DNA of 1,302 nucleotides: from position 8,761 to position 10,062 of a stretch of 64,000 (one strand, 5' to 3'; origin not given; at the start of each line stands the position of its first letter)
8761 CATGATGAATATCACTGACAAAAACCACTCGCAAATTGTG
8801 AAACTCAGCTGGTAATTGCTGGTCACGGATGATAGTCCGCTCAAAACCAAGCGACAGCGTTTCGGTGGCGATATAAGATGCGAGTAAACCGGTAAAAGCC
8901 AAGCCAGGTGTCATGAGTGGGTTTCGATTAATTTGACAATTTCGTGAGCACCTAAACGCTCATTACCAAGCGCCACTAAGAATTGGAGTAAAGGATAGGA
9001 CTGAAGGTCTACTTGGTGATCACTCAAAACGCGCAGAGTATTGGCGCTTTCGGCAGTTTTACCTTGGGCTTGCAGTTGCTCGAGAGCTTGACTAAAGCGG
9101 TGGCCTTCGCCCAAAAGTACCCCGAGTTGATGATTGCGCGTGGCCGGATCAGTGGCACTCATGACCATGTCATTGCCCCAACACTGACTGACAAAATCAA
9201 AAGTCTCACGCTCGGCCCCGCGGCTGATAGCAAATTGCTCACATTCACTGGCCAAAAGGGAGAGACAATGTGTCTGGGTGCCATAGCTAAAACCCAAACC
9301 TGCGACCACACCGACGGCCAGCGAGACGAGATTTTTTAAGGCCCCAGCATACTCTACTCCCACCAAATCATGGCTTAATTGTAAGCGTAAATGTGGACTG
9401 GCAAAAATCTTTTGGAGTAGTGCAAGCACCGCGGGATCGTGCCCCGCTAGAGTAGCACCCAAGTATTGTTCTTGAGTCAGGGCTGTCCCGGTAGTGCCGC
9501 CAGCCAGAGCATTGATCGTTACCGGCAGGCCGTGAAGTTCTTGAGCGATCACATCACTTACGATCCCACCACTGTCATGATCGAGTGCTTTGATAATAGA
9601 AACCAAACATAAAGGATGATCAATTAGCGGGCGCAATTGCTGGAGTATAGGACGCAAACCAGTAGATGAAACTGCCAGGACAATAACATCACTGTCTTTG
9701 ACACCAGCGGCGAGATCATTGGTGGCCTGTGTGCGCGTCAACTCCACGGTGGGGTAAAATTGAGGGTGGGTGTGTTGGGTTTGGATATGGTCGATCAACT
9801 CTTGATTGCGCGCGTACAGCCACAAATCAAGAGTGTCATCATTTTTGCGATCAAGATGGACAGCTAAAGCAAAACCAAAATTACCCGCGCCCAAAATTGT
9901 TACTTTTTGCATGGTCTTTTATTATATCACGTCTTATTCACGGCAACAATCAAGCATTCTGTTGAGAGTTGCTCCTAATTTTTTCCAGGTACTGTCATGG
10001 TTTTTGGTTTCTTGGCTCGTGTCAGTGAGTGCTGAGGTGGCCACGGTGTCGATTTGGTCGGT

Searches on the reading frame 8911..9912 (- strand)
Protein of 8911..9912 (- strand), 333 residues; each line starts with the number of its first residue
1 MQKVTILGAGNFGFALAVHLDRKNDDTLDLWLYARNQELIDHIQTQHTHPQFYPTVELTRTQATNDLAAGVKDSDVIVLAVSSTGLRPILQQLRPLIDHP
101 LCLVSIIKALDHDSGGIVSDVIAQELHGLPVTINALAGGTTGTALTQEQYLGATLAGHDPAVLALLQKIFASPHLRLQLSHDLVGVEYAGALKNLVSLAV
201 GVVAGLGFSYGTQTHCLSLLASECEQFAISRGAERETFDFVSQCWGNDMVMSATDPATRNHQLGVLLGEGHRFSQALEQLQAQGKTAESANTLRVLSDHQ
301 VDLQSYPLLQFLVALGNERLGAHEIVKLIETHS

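Call 8: search_protein_families(library=pfam, proteins=[window:8911-9912:-])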
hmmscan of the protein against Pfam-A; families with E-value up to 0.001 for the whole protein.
window:8911-9912:- (333 aa): 5 families
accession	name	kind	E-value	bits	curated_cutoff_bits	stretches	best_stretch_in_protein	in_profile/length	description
PF01210.29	NAD_Gly3P_dh_N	-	1.1e-26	94.1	23.1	1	3-160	1-155/158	NAD-dependent glycerol-3-phosphate dehydrogenase N-terminus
PF07479.19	NAD_Gly3P_dh_C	-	1.9e-20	73.9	25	1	182-326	1-141/142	NAD-dependent glycerol-3-phosphate dehydrogenase C-terminus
PF02558.23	ApbA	-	1.7e-06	28.2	22.2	1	4-106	1-99/150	Ketopantoate reductase PanE/ApbA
PF20618.3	GPD_NAD_C_bact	-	1e-05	26.4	27.6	1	248-296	5-48/66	Bacterial GPD, NAD-dependent C-terminal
PF03807.23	F420_oxidored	-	1.3e-05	26.1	21.6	1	3-105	1-90/94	NADP oxidoreductase coenzyme F420-dependent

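Call 11: find_encoding_contigs(protein=window:8911-9912:-, flank=4000, max_places=6)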
Protein window:8911-9912:- (333 aa): 3 contigs read that carry it; 3 places shown.
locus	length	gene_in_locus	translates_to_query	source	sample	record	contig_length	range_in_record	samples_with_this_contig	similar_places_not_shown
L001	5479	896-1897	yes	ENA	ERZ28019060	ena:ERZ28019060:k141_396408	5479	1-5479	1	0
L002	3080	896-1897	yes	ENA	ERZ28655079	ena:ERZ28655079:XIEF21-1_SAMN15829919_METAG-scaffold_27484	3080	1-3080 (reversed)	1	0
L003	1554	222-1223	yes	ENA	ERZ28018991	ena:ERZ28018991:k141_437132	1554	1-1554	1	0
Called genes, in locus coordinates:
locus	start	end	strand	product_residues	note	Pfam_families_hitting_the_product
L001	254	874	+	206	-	-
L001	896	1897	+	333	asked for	PF01210:NAD_Gly3P_dh_N, PF02558:ApbA (weak), PF03807:F420_oxidored (faint), PF07479:NAD_Gly3P_dh_C, PF20618:GPD_NAD_C_bact (weak)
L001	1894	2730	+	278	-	PF00149:Metallophos, PF12850:Metallophos_2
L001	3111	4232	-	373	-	PF02646:RmuC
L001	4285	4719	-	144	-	PF00828:Ribosomal_L27A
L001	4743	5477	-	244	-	?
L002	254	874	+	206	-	-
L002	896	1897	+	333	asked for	PF01210:NAD_Gly3P_dh_N, PF02558:ApbA (weak), PF03807:F420_oxidored (faint), PF07479:NAD_Gly3P_dh_C, PF20618:GPD_NAD_C_bact (weak)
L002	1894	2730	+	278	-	PF00149:Metallophos, PF12850:Metallophos_2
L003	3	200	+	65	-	?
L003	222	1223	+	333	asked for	PF01210:NAD_Gly3P_dh_N, PF02558:ApbA (weak), PF03807:F420_oxidored (faint), PF07479:NAD_Gly3P_dh_C, PF20618:GPD_NAD_C_bact (weak)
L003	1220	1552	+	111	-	?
